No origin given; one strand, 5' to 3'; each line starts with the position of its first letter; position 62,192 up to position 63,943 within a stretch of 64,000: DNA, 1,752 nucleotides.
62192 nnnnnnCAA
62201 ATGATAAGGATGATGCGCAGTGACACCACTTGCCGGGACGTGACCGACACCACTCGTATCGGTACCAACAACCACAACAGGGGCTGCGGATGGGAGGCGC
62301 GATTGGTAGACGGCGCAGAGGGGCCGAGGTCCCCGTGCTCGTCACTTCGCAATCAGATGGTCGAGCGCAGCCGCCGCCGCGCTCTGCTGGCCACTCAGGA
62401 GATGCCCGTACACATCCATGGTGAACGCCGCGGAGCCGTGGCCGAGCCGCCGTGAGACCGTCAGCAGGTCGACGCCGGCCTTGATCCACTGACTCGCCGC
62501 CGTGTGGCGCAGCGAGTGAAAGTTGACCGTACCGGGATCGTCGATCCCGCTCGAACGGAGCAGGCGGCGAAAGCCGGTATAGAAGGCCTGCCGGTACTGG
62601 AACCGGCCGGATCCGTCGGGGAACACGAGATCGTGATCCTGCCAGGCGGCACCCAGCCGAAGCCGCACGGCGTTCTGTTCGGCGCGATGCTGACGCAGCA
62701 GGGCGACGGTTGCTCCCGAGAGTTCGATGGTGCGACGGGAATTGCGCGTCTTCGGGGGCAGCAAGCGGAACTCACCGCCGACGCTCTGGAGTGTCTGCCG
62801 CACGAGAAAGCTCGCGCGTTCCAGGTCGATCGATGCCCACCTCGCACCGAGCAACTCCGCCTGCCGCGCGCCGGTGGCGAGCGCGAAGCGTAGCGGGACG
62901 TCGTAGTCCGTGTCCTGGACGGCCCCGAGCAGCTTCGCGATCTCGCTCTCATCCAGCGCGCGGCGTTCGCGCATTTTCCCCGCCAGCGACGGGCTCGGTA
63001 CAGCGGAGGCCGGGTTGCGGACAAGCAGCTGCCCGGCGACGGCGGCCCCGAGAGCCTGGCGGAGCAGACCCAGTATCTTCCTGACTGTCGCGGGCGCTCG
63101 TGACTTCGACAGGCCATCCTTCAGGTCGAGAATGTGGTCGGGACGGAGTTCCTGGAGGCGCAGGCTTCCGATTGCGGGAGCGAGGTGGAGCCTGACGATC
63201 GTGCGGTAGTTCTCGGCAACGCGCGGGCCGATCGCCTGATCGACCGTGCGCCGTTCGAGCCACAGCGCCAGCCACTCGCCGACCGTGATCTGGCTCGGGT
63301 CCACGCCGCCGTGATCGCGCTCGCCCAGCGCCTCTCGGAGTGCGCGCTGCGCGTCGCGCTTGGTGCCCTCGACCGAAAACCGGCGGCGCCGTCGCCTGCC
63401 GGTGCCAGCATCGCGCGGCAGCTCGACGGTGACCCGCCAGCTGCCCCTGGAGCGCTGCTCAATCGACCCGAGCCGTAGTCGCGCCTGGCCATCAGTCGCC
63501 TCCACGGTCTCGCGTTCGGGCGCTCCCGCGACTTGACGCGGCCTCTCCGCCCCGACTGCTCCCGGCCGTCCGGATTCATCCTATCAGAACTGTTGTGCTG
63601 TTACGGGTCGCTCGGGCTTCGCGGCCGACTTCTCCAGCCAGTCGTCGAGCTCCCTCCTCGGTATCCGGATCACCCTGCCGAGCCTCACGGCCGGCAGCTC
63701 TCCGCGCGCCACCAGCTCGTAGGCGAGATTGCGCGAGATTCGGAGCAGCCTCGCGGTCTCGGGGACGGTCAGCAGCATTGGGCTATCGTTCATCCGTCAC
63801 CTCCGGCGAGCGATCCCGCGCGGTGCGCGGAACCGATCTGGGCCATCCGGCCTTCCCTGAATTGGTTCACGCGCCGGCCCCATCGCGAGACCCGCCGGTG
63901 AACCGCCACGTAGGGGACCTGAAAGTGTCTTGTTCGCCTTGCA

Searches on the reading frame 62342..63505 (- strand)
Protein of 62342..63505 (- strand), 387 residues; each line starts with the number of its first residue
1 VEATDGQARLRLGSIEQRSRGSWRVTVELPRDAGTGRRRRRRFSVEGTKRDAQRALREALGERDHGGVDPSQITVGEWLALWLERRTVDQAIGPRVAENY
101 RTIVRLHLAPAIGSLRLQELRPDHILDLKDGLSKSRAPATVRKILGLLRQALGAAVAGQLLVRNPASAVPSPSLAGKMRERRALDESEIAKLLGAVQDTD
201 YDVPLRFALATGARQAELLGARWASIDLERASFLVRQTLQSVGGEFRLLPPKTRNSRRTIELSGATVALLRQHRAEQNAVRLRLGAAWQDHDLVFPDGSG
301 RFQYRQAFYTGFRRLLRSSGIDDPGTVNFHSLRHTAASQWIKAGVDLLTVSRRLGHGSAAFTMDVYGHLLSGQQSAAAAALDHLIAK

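Call 3: search_protein_families(library=pfam, proteins=[window:62342-63505:-], max_evalue=0.1)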
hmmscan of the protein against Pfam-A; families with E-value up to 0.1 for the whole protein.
window:62342-63505:- (387 aa): 5 families
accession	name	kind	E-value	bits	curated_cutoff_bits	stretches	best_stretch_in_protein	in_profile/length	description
PF00589.27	Phage_integrase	-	3e-21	76.4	27.1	1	184-369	3-168/172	Phage integrase family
PF22022.2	Phage_int_M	-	7.1e-06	26.6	27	1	82-168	8-92/96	Phage integrase central domain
PF14659.12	Phage_int_SAM_3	-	1.1e-05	26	22.6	1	74-127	1-52/58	Phage integrase, N-terminal SAM-like domain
PF14657.12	Arm-DNA-bind_4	-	0.032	14.2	22.3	0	22-61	1-40/47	Arm DNA-binding domain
PF00847.26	AP2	-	0.034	14.9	33.3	1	18-55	10-43/54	AP2 domain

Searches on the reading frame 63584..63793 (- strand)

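Call 83: search_protein_families(library=pfam, proteins=[window:63584-63793:-], max_evalue=0.001)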
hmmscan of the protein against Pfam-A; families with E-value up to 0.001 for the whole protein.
window:63584-63793:- (69 aa): 2 families
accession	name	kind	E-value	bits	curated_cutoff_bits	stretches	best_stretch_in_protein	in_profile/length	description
PF12728.13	HTH_17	-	6.4e-18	65.2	27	1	7-55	1-49/51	Helix-turn-helix domain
PF21531.3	Rv2175c_wHTH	-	0.00015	22.1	27.1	1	7-46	15-54/57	DNA-binding protein Rv2175c, wHTH domain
